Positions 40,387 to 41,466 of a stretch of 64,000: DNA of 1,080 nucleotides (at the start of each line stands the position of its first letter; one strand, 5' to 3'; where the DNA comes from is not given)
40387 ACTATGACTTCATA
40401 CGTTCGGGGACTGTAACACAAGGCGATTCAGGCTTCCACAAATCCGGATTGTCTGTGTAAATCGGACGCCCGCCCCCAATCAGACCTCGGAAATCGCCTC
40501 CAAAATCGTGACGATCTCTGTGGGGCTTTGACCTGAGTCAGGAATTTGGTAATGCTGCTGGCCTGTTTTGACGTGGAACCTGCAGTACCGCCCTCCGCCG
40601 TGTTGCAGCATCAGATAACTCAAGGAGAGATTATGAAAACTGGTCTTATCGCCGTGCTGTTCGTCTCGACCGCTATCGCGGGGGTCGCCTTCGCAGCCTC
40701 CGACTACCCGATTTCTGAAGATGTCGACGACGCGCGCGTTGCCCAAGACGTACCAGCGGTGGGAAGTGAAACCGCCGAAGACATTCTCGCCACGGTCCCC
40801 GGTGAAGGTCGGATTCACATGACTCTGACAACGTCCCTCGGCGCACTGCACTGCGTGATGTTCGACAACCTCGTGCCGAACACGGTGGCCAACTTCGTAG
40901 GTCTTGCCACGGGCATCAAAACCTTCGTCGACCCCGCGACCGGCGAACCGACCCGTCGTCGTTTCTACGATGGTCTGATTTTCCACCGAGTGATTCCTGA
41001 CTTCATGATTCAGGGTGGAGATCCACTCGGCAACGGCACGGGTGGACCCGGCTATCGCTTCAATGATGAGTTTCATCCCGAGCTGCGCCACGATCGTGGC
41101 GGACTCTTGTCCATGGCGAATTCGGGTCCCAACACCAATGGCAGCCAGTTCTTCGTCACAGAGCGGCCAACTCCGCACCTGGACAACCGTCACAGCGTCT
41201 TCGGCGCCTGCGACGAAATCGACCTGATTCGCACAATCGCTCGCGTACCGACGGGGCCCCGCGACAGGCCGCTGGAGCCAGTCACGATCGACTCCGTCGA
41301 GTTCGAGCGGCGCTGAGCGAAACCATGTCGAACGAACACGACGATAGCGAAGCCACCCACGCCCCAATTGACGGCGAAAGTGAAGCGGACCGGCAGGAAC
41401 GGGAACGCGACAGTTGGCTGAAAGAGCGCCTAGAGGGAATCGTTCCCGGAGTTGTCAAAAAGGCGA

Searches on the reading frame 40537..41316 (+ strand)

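Call 48: search_protein_families(library=pfam, proteins=[window:40537-41316:+], max_evalue=0.001)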
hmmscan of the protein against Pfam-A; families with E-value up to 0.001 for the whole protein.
window:40537-41316:+ (259 aa): 1 family
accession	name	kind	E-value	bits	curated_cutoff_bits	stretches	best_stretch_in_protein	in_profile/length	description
PF00160.26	Pro_isomerase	-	8.5e-42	143.5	21.7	1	95-255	2-158/159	Cyclophilin type peptidyl-prolyl cis-trans isomerase/CLD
